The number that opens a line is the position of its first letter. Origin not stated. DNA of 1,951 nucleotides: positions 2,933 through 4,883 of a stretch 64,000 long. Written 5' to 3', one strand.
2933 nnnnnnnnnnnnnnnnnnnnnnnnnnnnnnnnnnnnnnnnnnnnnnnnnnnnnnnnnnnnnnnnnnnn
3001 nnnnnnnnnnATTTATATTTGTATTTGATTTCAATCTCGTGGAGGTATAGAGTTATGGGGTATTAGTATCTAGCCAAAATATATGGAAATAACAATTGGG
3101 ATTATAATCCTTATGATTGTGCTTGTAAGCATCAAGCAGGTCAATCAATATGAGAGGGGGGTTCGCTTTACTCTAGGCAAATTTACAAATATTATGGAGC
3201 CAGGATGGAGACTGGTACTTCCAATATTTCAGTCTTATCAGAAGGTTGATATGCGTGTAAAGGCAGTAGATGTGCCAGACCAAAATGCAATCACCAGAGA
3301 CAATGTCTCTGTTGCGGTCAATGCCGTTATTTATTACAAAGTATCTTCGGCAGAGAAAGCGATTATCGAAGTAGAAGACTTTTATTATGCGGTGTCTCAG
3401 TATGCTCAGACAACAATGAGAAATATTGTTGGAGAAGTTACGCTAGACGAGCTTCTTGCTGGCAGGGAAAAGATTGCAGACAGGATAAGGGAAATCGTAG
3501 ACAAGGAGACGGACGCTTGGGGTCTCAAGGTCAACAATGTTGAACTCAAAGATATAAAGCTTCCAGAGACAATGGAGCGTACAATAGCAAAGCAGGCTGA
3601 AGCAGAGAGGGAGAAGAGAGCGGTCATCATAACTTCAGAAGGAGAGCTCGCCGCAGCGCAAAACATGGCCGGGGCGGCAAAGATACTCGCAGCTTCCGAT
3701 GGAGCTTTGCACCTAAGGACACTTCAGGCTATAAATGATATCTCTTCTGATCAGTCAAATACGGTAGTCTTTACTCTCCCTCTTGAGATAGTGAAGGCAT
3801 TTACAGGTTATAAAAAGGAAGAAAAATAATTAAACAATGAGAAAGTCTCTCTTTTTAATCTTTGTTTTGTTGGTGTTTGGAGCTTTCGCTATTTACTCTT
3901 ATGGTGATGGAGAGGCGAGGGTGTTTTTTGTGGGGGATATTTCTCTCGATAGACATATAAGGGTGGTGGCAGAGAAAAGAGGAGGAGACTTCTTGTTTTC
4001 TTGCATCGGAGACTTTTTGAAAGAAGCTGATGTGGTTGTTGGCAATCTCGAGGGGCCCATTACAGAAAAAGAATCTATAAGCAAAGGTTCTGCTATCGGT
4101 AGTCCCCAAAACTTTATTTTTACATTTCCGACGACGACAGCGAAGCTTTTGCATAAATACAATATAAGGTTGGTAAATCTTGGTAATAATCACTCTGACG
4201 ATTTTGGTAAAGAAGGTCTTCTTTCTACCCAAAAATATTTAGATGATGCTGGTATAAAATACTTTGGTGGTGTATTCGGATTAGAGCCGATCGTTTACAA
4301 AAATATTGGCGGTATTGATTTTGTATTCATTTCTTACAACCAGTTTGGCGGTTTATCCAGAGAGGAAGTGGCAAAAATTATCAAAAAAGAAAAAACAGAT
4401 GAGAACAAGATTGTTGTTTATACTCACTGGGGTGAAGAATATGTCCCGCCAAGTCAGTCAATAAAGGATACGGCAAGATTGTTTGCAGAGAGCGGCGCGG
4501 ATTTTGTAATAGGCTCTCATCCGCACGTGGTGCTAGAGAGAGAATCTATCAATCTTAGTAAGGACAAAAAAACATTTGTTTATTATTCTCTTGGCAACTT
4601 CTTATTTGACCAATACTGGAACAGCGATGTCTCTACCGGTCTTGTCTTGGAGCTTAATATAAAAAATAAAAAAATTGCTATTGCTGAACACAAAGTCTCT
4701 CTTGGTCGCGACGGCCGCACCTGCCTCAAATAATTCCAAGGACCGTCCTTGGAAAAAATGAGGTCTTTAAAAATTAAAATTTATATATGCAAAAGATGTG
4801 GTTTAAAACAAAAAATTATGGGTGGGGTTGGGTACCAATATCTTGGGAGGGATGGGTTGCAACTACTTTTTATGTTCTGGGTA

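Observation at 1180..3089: Methyltransferase-methyltransferase-NADAR cassette bounded by 68-bp direct repeats that each carry a start codon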

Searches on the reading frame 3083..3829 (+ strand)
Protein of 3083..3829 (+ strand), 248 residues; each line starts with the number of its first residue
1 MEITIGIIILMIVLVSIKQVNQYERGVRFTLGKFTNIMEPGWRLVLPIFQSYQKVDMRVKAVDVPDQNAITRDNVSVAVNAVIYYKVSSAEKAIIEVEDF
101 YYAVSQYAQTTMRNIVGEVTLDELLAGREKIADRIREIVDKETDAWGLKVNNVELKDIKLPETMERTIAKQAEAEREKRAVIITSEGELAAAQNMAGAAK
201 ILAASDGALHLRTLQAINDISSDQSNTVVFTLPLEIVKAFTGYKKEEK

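Call 4: search_protein_families(library=pfam, proteins=[window:3083-3829:+], max_evalue=0.01)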
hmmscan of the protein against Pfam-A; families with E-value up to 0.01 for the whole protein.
window:3083-3829:+ (248 aa): 2 families
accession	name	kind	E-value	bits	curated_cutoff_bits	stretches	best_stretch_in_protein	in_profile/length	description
PF01145.31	Band_7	-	2.7e-41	142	23.6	1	18-188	1-175/176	SPFH domain / Band 7 family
PF13421.11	Band_7_1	-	9.8e-06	25.8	24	1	106-173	139-208/211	SPFH domain-Band 7 family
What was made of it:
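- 3083..3829 (+): SPFH/Band 7 membrane protein, the gene that owns R. Pfam Band_7 3e-41 (call 4).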

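Call 9: find_encoding_contigs(protein=window:3083-3829:+, flank=10000, max_places=10)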
Protein window:3083-3829:+ (248 aa): 7 contigs read that carry it; 6 places shown.
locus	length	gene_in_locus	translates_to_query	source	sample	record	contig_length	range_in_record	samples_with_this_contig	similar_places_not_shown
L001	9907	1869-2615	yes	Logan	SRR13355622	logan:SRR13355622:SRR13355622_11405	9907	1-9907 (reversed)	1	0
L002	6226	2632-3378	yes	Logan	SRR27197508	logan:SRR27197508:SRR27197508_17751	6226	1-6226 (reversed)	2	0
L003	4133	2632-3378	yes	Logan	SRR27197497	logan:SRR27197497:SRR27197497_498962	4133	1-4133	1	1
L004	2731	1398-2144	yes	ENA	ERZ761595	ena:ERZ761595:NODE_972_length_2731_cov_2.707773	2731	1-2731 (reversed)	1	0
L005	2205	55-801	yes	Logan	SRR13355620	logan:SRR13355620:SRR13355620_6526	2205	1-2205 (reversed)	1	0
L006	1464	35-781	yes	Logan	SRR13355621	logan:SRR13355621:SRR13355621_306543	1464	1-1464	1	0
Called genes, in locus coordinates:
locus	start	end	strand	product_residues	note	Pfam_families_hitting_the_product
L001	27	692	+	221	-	PF05148:Methyltransf_8 (weak), PF13489:Methyltransf_23, PF01209:Ubie_methyltran, PF07021:MetW, PF13649:Methyltransf_25, PF13847:Methyltransf_31, PF08241:Methyltransf_11, PF08242:Methyltransf_12, +3 more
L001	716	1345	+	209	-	PF05175:MTS (weak), PF05219:DREV (weak), PF13489:Methyltransf_23, PF02353:CMAS, PF13847:Methyltransf_31, PF08241:Methyltransf_11, PF08242:Methyltransf_12, PF13649:Methyltransf_25, +1 more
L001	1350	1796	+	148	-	PF08719:NADAR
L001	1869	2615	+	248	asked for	PF01145:Band_7, PF13421:Band_7_1 (weak)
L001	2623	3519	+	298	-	PF09587:PGA_cap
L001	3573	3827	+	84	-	-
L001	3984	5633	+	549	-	PF01656:CbiA (weak), PF06418:CTP_synth_N, PF00117:GATase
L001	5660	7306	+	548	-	PF00270:DEAD (faint), PF02689:Herpes_Helicase (faint), PF05970:PIF1, PF13245:AAA_19, PF13401:AAA_22 (weak), PF13604:AAA_30, PF21530:Pif1_2B_dom, PF14493:HTH_40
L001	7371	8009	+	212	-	PF13462:Thioredoxin_4, PF01323:DSBA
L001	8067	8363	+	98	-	-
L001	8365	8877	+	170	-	PF10646:Germane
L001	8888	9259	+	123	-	-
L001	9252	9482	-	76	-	-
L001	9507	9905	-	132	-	?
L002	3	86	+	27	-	?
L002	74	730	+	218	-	-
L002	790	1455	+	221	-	PF13489:Methyltransf_23, PF05175:MTS, PF01209:Ubie_methyltran, PF07021:MetW, PF13649:Methyltransf_25, PF13847:Methyltransf_31, PF08241:Methyltransf_11, PF08242:Methyltransf_12, +3 more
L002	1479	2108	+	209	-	PF05175:MTS (weak), PF05219:DREV (weak), PF13489:Methyltransf_23, PF02353:CMAS, PF13847:Methyltransf_31, PF08241:Methyltransf_11, PF08242:Methyltransf_12, PF13649:Methyltransf_25, +1 more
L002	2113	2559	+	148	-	PF08719:NADAR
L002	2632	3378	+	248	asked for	PF01145:Band_7, PF13421:Band_7_1 (weak)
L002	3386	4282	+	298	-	PF09587:PGA_cap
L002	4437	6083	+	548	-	PF01656:CbiA (weak), PF06418:CTP_synth_N, PF00117:GATase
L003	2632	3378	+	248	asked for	PF01145:Band_7, PF13421:Band_7_1 (weak)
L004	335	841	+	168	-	PF00293:NUDIX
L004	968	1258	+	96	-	-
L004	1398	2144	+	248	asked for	PF01145:Band_7, PF13421:Band_7_1 (weak)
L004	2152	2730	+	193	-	?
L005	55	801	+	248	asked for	PF01145:Band_7, PF13421:Band_7_1 (weak)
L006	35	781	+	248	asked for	PF01145:Band_7, PF13421:Band_7_1 (weak)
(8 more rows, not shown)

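Call 20: find_related_loci(query=window:3083-3829:+, collection=genome_contigs, flank=10000)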
Query window:3083-3829:+ (248 aa) in genome_contigs; peptide patterns used: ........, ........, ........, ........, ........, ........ (x = any residue, [..] = any of these).
396 stretches matched a pattern; 355 encode a relative of the query (tblastn E <= 1e-3); the best 80 are kept; 80 distinct loci.
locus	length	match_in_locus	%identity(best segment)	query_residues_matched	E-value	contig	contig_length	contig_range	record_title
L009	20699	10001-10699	89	14-246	1e-141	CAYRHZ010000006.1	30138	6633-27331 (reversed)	MAG TPA_asm: uncultured Candidatus Saccharibacteria bacterium isolate SRP286056_co1_489 genome assembly, contig: NODE_17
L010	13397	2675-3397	90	7-247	2e-140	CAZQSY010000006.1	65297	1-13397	MAG TPA_asm: uncultured Candidatus Saccharibacteria bacterium isolate SRP329715_co1_6 genome assembly, contig: NODE_487_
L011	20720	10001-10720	90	7-246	6e-140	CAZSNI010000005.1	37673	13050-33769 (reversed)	MAG TPA_asm: uncultured Candidatus Saccharibacteria bacterium isolate SRP286056_co1_435 genome assembly, contig: NODE_11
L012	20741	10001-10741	87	1-247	7e-140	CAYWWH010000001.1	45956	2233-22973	MAG TPA_asm: uncultured Candidatus Saccharibacteria bacterium isolate binchicken_co245_132 genome assembly, contig: NODE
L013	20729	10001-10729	82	6-248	4e-139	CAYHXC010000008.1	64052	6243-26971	MAG TPA_asm: uncultured Candidatus Saccharibacteria bacterium isolate ERP119705_co17_57 genome assembly, contig: NODE_35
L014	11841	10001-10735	82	4-248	1e-138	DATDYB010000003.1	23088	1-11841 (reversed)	MAG TPA_asm: Candidatus Paceibacterota bacterium isolate SMAG_U8154 k141_2205049, whole genome shotgun sequence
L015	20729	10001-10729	83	6-248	1e-138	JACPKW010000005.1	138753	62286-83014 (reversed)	MAG: Candidatus Giovannonibacteria bacterium isolate NC_groundwater_505_Ag_S-0.1um_43_101 S35_SO-1_scaffold_193598, whol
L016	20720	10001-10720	81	7-246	3e-136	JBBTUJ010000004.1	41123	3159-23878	MAG: Patescibacteria group bacterium isolate H41-bin157_1 H41_bin157_1_000000000004, whole genome shotgun sequence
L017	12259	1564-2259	90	16-247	5e-136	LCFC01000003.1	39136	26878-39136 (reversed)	MAG: Parcubacteria group bacterium GW2011_GWA2_43_11 UV60_C0003, whole genome shotgun sequence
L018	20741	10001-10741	81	1-247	1e-135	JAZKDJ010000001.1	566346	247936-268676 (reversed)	MAG: Patescibacteria group bacterium isolate DC_HB_01_SPN181219-bin044_1 DCHB01SPN_B044_1_000000000001, whole genome sho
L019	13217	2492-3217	83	1-242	8e-136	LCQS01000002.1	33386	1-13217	MAG: Parcubacteria group bacterium GW2011_GWA2_51_10 UY63_C0002, whole genome shotgun sequence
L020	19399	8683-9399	81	9-247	1e-134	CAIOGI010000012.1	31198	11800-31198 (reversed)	MAG: Candidatus Taylorbacteria bacterium isolate Loclat_bin-01970 genome assembly, contig: bin-01970:12/13, whole genome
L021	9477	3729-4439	84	8-244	2e-134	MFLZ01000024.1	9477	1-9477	MAG: Candidatus Kaiserbacteria bacterium RIFCSPLOWO2_01_FULL_54_13 rifcsplowo2_01_scaffold_24673, whole genome shotgun s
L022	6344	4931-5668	79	1-247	1e-134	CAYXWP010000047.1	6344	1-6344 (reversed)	MAG TPA_asm: uncultured Candidatus Saccharibacteria bacterium isolate SRP062349_co2_4 genome assembly, contig: NODE_6822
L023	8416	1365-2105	80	3-248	3e-134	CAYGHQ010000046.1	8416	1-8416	MAG TPA_asm: uncultured Candidatus Saccharibacteria bacterium isolate ERP113451_co1_204 genome assembly, contig: NODE_10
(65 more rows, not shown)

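Call 30: search_protein_families(library=ncbifam, proteins=[window:3083-3829:+, L004:968-1258:+, L002:74-730:+], max_evalue=0.001)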
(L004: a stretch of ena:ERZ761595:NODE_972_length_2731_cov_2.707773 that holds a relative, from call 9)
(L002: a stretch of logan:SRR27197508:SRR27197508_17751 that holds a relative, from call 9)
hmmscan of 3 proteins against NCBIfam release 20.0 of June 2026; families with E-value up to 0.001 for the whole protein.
window:3083-3829:+ (248 aa): 5 families
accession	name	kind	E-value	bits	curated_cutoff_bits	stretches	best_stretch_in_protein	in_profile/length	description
TIGR01933.1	hflK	equivalog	7.2e-17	61.7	159.4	1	19-193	3-180/261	FtsH protease activity modulator HflK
TIGR01932.1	hflC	equivalog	1e-09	37.7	134.4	1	3-126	6-141/318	protease modulator HflC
NF008181.0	PRK10930.1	equivalog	3.5e-08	32.7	660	1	7-183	87-265/419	FtsH protease activity modulator HflK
NF058507.1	FlotScfldFlot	equivalog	7.6e-08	31.8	700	1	32-185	48-210/477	flotillin lipid rafts scaffold protein FloT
NF008259.0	PRK11029.1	equivalog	1.3e-07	31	427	1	3-90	6-100/334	protease modulator HflC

L004:968-1258:+ (96 aa): 0 families

L002:74-730:+ (218 aa): 0 families

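Call 42: search_protein_families(library=padloc, proteins=[window:3083-3829:+, L004:968-1258:+, L002:74-730:+, L004:335-841:+], max_evalue=0.001)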
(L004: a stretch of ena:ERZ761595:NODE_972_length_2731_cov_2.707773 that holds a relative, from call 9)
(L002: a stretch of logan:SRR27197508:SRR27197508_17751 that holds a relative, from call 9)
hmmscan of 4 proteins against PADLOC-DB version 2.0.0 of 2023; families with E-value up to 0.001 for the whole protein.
window:3083-3829:+ (248 aa): 0 families

L004:968-1258:+ (96 aa): 0 families

L002:74-730:+ (218 aa): 0 families

L004:335-841:+ (168 aa): 1 family
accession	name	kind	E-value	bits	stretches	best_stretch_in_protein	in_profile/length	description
PDLC04899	PDC-S07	-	2.5e-12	44.6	1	54-142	31-115/135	-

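Call 43: search_protein_families(library=phrogs, proteins=[L004:968-1258:+, L002:74-730:+, L004:335-841:+], max_evalue=0.001)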
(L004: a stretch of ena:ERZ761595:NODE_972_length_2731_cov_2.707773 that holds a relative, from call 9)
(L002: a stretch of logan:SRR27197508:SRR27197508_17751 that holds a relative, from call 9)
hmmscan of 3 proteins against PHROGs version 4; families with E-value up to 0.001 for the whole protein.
L004:968-1258:+ (96 aa): 0 families

L002:74-730:+ (218 aa): 0 families

L004:335-841:+ (168 aa): 7 families
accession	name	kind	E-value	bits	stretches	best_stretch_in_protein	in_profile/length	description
phrog_1198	-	other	5.4e-14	53.5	1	48-165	52-177/253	MutT/NUDIX hydrolase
phrog_19657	-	other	2.1e-07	32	1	52-98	55-104/176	nudix hydrolase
phrog_1185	-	other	2.7e-07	31.3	1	49-93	172-217/301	nudix hydrolase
phrog_15528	-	head and packaging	7.6e-07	28.9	1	36-89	523-576/794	portal protein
phrog_25541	-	unknown function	6.5e-06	26.8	1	42-97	82-137/210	-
phrog_10313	-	other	1.7e-05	25.6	1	47-83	29-65/159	nudix hydrolase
phrog_6216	-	unknown function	8.6e-05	22.4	1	43-86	11-54/545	-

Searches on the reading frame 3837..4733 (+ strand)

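Call 4: search_protein_families(library=pfam, proteins=[window:3837-4733:+], max_evalue=0.01)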
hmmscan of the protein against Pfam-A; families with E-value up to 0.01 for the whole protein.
window:3837-4733:+ (298 aa): 2 families
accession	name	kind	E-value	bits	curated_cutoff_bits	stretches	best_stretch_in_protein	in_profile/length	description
PF09587.15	PGA_cap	-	5.5e-46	157.6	27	1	29-259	2-255/255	Bacterial capsule synthesis protein PGA_cap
PF00149.33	Metallophos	-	0.0068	17.3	21.5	0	37-231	18-190/191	Calcineurin-like phosphoesterase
